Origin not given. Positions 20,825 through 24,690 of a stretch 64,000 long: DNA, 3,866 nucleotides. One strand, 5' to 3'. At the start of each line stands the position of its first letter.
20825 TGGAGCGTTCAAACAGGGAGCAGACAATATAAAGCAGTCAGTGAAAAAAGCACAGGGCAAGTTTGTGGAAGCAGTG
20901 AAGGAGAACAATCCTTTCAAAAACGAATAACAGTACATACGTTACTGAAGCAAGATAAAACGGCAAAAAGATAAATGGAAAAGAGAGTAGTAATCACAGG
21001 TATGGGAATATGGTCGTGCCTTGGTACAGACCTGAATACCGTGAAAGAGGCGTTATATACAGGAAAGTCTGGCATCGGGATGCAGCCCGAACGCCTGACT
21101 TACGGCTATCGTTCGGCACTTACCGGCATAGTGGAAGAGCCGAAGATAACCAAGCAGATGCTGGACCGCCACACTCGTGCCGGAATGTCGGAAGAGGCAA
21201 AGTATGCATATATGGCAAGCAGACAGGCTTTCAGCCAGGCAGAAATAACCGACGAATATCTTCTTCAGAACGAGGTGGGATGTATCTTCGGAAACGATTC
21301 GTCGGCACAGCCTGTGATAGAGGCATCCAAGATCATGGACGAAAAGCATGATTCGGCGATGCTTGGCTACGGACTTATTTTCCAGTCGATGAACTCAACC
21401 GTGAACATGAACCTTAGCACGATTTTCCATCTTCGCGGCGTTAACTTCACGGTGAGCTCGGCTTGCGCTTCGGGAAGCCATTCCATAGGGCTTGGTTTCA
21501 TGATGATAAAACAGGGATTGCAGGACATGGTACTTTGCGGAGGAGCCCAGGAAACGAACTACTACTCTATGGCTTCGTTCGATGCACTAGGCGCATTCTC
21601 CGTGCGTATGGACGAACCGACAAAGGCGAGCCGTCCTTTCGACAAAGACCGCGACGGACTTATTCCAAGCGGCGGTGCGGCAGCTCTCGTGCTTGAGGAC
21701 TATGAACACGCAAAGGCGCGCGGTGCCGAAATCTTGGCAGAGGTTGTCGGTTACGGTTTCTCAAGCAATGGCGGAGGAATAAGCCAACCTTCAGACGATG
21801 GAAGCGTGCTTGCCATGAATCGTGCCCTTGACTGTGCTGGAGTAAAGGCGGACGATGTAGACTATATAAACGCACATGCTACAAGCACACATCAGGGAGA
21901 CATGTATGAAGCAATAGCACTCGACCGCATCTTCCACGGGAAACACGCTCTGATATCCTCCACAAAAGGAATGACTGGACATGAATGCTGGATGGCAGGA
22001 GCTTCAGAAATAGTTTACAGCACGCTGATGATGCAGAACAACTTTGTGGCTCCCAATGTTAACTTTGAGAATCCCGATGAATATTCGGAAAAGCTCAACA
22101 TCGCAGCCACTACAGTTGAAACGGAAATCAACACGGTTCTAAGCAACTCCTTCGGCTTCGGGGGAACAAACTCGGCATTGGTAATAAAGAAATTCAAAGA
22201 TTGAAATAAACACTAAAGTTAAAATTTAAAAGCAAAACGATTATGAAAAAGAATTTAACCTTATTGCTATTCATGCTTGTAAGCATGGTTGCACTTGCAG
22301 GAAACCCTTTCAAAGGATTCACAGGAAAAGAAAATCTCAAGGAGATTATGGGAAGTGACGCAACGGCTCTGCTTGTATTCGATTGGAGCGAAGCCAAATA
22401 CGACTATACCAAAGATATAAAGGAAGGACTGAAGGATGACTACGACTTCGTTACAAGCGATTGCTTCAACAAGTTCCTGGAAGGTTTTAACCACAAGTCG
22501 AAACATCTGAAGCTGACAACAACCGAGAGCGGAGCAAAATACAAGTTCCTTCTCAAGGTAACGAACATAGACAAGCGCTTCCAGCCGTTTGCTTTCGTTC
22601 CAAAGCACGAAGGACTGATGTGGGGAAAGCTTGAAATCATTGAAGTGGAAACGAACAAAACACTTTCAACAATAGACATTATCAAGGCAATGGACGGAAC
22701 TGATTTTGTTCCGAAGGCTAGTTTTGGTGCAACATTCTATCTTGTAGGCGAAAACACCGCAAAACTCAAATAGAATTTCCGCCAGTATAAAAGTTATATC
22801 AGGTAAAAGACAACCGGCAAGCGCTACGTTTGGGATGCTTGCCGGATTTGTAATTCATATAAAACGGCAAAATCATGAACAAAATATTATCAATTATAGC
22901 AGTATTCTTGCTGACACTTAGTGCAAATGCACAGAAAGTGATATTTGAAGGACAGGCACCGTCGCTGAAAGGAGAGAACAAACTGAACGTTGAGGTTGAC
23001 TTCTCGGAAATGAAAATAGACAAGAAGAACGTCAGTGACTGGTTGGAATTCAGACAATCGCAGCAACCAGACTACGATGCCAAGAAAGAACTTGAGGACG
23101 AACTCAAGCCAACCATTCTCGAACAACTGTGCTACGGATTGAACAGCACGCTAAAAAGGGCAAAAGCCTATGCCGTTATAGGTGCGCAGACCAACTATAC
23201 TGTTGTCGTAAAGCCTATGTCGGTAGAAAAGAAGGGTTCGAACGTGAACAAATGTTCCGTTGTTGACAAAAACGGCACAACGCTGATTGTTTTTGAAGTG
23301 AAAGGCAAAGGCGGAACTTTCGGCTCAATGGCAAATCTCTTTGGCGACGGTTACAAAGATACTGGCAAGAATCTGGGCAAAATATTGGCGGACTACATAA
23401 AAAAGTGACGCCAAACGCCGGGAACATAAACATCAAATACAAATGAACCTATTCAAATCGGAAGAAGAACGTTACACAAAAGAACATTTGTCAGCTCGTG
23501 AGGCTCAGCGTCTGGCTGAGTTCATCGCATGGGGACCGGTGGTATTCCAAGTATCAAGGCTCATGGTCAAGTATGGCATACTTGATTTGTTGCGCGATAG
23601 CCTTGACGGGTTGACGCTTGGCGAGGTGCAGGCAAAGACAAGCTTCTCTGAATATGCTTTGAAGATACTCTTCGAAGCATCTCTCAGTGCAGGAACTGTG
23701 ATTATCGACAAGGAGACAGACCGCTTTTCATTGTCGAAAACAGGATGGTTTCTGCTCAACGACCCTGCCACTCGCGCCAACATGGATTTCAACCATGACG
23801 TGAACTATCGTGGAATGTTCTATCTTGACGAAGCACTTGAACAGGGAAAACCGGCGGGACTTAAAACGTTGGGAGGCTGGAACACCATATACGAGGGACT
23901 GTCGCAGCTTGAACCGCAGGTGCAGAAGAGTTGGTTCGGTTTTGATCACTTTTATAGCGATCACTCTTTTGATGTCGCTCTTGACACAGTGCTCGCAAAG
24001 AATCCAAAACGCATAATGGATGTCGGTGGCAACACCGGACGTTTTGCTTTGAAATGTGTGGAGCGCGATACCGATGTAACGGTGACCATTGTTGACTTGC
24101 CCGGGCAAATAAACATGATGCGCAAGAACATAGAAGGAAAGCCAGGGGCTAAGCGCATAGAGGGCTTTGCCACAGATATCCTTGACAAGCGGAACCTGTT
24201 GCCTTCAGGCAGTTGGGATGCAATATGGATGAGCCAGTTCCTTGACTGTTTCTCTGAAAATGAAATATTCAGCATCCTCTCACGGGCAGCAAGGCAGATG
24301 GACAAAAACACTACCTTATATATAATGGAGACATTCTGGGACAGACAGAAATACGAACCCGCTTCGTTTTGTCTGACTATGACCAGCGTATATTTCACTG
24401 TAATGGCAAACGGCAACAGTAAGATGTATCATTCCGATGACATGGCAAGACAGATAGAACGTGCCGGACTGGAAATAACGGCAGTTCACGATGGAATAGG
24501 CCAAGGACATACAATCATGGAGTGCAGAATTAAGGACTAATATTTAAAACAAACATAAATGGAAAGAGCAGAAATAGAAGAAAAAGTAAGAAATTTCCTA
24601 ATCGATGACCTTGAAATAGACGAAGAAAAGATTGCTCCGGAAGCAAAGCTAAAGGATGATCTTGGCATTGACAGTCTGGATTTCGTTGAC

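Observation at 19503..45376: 26-gene co-directional type II PKS/FAS-like lipid cluster of the aryl-polyene / flexirubin class, set among pectin-degradation genes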

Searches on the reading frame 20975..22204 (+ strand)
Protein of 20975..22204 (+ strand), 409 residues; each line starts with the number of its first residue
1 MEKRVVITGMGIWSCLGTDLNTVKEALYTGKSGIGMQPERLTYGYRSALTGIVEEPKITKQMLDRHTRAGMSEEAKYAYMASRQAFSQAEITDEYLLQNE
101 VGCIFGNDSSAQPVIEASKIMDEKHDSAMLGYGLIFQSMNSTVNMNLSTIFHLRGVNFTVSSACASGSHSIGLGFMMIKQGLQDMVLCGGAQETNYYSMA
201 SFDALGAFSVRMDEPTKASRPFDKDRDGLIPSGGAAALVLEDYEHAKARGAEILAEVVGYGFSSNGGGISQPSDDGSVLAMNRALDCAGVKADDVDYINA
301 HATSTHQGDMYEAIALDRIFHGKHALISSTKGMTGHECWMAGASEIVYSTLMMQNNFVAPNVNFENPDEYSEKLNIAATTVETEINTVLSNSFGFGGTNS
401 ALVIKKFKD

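Call 3: search_protein_families(library=pfam, proteins=[window:20975-22204:+], max_evalue=0.01)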
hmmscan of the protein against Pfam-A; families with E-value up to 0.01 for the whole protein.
window:20975-22204:+ (409 aa): 4 families
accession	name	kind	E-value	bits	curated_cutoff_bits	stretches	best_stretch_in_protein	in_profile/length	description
PF00109.32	ketoacyl-synt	-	8.7e-35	121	20.8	1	3-246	2-252/252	Beta-ketoacyl synthase, N-terminal domain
PF02801.28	Ketoacyl-synt_C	-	8.3e-28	97.2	20.8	1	254-365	1-119/119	Beta-ketoacyl synthase, C-terminal domain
PF00108.29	Thiolase_N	-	0.00043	20.2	26.4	1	157-192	78-113/260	Thiolase, N-terminal domain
PF16197.11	KAsynt_C_assoc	-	0.0086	16.9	33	0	372-407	11-46/111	Ketoacyl-synthetase C-terminal extension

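Call 6: search_protein_families(library=ncbifam, proteins=[window:20975-22204:+], max_evalue=0.001)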
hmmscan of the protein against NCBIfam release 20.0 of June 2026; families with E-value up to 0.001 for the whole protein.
window:20975-22204:+ (409 aa): 34 families (the best 25 are shown)
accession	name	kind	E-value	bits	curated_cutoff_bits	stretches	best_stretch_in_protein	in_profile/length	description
NF005935.0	PRK07967.1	equivalog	4.2e-112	375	630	1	3-408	2-405/406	beta-ketoacyl-ACP synthase I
TIGR03150.1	fabF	equivalog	5.2e-101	338.3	493.75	1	3-405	1-407/407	beta-ketoacyl-ACP synthase II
NF005589.0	PRK07314.1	subfamily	8.6e-100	334.4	387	1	2-407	3-412/413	beta-ketoacyl-ACP synthase II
NF006587.0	PRK09116.1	equivalog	4.4e-92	308.9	470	1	3-407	2-407/408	beta-ketoacyl-ACP synthase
NF004970.0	PRK06333.1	subfamily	1.2e-85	287.9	525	1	2-408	3-423/424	beta-ketoacyl-ACP synthase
NF006274.0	PRK08439.1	equivalog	1.7e-78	264.2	621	1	3-406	2-405/406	beta-ketoacyl-ACP synthase II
NF006434.0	PRK08722.1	equivalog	5e-76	256.2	759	1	3-407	4-414/414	beta-ketoacyl-ACP synthase II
NF005490.0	PRK07103.1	equivalog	2e-73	247.8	445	1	2-406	3-412/414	polyketide beta-ketoacyl:acyl carrier protein synthase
NF005076.0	PRK06501.1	equivalog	2.7e-68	230.8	629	1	5-406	13-422/425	beta-ketoacyl-ACP synthase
NF006618.0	PRK09185.1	subfamily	1e-62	212.5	407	1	3-406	3-392/394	beta-ketoacyl-ACP synthase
NF005916.1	PRK07910.1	equivalog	1.7e-60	205.1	560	1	4-405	13-416/418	KasA/KasB family beta-ketoacyl-ACP synthase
NF004618.0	PRK05952.1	equivalog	1e-56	192.5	455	1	4-406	3-382/384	beta-ketoacyl-ACP synthase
NF058662.1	cispenta_AmcF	equivalog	1.8e-50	172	325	1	5-405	2-368/369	cispentacin biosynthesis acyltransferase subunit AmcF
NF040607.1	mycolic_Pks13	equivalog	4e-32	110.7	2100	1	84-407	198-526/1680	polyketide synthase Pks13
NF045894.1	PKS_plus_SDR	equivalog_domain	4.2e-25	87.6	1740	1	84-405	100-425/1515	type I polyketide synthase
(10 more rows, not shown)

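Call 62: search_solved_structures(query=window:20975-22204:+, max_evalue=1e-40, show_alignments=4)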
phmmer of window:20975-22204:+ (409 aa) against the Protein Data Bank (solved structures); distinct sequences matched with E-value up to 1e-40: 68 (the best 60 are shown).
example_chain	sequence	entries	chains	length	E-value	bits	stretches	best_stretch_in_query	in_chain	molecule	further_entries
4xox_A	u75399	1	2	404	6.7e-92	311.6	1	3-408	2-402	3-oxoacyl-ACP synthase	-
3oyt_A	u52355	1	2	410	5e-89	302.1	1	3-408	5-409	3-oxoacyl-[acyl-carrier-protein] synthase I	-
1dd8_A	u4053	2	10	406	7.4e-87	295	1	3-409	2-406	BETA-KETOACYL [ACYL CARRIER PROTEIN] SYNTHASE I | KETOACYL SYNTHASE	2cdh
9mlw_A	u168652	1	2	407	1.9e-86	293.6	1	2-409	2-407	3-oxoacyl-[acyl-carrier-protein] synthase 1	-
5kof_B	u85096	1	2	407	2.5e-86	293.2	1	3-409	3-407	3-oxoacyl-[acyl-carrier-protein] synthase 1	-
1fj4_A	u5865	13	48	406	2.8e-86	293.1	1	3-409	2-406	BETA-KETOACYL-[ACYL CARRIER PROTEIN] SYNTHASE I | BETA-KETOACYL ACYL CARRIER PROTEIN SYNTHASE I | 3-oxoacyl-[acyl-carrier-protein] synthase I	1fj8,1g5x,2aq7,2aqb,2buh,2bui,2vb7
2byw_A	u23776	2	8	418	5.8e-86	292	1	3-409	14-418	3-OXOACYL-[ACYL-CARRIER-PROTEIN] SYNTHASE I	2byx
1h4f_A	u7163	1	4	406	6.7e-86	291.8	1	3-409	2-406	3-OXOACYL-[ACYL-CARRIER-PROTEIN] SYNTHASE I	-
7sz9_A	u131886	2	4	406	8.7e-86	291.4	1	2-408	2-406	3-oxoacyl-[acyl-carrier-protein] synthase 1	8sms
7sqi_A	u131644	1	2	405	1.5e-85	290.6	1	3-408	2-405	Beta-ketoacyl-ACP synthase I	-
1f91_A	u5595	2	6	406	2.3e-85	290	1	3-409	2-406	BETA-KETOACYL-[ACYL-CARRIER-PROTEIN] SYNTHASE I | FATTY ACID SYNTHASE, KS DOMAIN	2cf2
1ek4_A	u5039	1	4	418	2.4e-85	290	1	3-409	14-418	BETA-KETOACYL [ACYL CARRIER PROTEIN] SYNTHASE I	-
2byz_A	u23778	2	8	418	3.6e-85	289.4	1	3-409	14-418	3-OXOACYL-[ACYL-CARRIER-PROTEIN] SYNTHASE I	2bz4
2byy_A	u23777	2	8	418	3.8e-85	289.3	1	3-409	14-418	3-OXOACYL-[ACYL-CARRIER-PROTEIN] SYNTHASE I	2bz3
7pps_A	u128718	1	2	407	2.4e-84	286.7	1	3-407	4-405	3-oxoacyl-[acyl-carrier-protein] synthase 1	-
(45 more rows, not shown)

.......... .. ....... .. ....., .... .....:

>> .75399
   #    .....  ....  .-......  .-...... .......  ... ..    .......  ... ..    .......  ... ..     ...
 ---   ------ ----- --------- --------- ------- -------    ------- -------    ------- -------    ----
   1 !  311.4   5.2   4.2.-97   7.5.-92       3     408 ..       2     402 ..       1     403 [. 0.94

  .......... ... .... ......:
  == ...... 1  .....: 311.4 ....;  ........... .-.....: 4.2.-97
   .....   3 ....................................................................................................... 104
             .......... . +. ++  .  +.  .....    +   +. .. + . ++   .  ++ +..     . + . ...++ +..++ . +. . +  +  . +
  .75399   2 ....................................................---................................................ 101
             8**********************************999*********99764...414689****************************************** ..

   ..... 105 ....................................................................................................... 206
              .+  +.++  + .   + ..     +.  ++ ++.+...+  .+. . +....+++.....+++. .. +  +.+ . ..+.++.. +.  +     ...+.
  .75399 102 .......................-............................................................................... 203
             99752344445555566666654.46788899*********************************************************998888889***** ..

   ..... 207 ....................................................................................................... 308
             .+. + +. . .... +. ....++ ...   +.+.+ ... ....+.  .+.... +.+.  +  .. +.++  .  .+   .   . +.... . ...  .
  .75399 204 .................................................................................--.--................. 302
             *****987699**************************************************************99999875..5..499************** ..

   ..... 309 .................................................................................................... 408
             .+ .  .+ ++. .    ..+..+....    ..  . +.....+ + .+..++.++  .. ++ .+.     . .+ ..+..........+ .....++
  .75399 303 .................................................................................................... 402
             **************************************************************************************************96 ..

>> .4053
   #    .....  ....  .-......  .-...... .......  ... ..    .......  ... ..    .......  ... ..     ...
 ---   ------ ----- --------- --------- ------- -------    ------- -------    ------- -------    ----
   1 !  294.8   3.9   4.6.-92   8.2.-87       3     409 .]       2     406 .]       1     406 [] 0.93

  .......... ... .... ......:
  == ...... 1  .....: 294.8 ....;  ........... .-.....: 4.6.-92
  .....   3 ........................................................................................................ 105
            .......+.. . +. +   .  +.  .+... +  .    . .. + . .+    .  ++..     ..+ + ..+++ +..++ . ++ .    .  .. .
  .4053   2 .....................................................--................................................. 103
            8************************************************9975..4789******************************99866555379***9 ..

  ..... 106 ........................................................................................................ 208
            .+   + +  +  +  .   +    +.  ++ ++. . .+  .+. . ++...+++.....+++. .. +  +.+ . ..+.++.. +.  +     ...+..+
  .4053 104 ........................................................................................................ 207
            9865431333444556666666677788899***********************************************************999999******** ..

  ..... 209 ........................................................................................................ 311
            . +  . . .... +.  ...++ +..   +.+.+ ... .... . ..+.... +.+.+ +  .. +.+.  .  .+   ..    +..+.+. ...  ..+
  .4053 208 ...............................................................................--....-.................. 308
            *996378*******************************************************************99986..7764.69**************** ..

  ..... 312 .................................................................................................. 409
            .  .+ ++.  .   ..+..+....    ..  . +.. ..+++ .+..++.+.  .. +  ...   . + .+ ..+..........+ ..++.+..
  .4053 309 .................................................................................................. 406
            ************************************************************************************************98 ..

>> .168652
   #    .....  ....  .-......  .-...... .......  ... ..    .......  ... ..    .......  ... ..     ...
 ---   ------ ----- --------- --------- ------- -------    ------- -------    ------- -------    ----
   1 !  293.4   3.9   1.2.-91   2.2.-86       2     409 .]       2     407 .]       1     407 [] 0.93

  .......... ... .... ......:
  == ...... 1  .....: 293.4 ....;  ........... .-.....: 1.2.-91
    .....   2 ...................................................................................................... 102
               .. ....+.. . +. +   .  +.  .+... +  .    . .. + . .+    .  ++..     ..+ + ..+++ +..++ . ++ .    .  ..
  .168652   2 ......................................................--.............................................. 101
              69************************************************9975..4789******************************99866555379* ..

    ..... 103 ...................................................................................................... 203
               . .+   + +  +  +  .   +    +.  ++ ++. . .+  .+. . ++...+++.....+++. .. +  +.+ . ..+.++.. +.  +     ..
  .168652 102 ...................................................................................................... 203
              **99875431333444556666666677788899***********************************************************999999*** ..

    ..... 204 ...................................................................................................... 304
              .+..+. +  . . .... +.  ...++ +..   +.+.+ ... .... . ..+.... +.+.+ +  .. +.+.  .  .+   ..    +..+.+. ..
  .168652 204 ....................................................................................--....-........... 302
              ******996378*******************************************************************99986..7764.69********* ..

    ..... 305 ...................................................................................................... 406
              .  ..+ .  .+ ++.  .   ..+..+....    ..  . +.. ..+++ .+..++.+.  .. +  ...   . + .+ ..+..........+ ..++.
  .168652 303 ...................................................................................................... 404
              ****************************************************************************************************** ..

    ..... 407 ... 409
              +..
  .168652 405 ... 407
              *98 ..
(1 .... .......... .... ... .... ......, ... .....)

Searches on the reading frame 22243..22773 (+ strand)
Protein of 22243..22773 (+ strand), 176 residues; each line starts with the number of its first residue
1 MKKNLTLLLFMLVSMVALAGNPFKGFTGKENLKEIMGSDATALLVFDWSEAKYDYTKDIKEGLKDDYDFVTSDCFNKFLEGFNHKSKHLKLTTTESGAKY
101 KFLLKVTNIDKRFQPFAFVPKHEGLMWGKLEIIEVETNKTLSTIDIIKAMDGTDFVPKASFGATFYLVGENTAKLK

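Call 3: search_protein_families(library=pfam, proteins=[window:22243-22773:+], max_evalue=0.01)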
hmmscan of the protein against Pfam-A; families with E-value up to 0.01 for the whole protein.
window:22243-22773:+ (176 aa): 0 families

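Call 6: search_protein_families(library=ncbifam, proteins=[window:22243-22773:+], max_evalue=0.001)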
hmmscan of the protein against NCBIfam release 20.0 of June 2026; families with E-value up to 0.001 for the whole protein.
window:22243-22773:+ (176 aa): 0 families

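Call 44: search_protein_families(library=pfam, proteins=[window:22243-22773:+], max_evalue=5)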
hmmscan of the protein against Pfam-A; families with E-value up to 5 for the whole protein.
window:22243-22773:+ (176 aa): 0 families

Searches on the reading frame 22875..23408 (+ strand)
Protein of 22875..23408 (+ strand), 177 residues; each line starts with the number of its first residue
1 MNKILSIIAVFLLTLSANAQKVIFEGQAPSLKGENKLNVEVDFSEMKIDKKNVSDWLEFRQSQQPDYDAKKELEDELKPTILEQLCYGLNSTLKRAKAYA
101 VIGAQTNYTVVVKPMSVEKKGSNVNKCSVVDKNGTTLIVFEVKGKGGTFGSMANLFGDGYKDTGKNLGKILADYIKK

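Call 3: search_protein_families(library=pfam, proteins=[window:22875-23408:+], max_evalue=0.01)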
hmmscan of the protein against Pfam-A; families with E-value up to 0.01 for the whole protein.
window:22875-23408:+ (177 aa): 0 families

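Call 6: search_protein_families(library=ncbifam, proteins=[window:22875-23408:+], max_evalue=0.001)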
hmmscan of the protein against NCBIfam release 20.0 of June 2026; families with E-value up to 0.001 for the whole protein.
window:22875-23408:+ (177 aa): 0 families

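Call 44: search_protein_families(library=pfam, proteins=[window:22875-23408:+], max_evalue=5)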
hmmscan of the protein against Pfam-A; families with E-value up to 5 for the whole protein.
window:22875-23408:+ (177 aa): 2 families
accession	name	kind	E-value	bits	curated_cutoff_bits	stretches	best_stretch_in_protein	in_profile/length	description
PF10614.14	CsgF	-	0.022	15.3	25.8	1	4-87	2-81/132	Type VIII secretion system (T8SS), CsgF protein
PF03801.18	Ndc80_HEC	-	0.14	12.3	25.1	1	63-107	84-127/147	HEC/Ndc80p family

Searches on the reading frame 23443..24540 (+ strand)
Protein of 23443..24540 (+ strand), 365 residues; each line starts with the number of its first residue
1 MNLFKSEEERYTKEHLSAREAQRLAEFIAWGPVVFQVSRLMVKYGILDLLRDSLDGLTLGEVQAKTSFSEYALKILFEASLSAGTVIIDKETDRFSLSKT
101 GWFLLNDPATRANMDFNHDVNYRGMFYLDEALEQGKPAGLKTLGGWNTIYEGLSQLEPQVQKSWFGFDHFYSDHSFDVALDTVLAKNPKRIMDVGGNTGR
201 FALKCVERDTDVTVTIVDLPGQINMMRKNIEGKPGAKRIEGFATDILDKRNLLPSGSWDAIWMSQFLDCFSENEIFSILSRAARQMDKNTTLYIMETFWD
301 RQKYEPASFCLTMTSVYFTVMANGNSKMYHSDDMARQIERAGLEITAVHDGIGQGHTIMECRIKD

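Call 3: search_protein_families(library=pfam, proteins=[window:23443-24540:+], max_evalue=0.01)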
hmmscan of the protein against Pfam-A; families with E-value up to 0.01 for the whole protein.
window:23443-24540:+ (365 aa): 7 families
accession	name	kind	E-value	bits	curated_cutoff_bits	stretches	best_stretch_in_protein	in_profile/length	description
PF21212.3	Dimerisation2-like_dom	-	1.3e-32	112.4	27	1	22-95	1-72/72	Dimerisation2-like domain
PF00891.24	Methyltransf_2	-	3.2e-09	36.9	22.3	1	183-327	58-195/210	O-methyltransferase domain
PF13489.12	Methyltransf_23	-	1e-07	32.3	27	1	185-347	20-163/164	Methyltransferase domain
PF13649.12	Methyltransf_25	-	2.9e-05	25.1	27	1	191-286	1-93/97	Methyltransferase domain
PF08242.18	Methyltransf_12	-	0.00036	21.7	30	1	192-287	1-93/98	Methyltransferase domain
PF10294.15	Methyltransf_16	-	0.0065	16.7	21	1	186-302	45-161/174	Lysine methyltransferase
PF08100.18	Dimerisation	-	0.0075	16.5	25.6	0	29-106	13-92/93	O-methyltransferase dimerisation domain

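Call 6: search_protein_families(library=ncbifam, proteins=[window:23443-24540:+], max_evalue=0.001)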
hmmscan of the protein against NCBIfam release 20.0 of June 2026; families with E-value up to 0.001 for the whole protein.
window:23443-24540:+ (365 aa): 3 families
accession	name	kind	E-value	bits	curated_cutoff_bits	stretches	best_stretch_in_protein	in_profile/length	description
NF053543.1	FlxJ_fam_MTase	equivalog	8.2e-182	603.8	560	1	9-362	1-351/352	FlxJ family methyltransferase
NF043040.1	corrin_prot_MT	hypoth_equivalog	4.2e-11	42.7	180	1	186-354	40-207/216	corrinoid protein-associated methyltransferase CpaM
TIGR02716.1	C20_methyl_CrtF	equivalog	1.9e-08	33.7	276.1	1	185-297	147-255/306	bacteriochlorophyllide d C-20 methyltransferase BchU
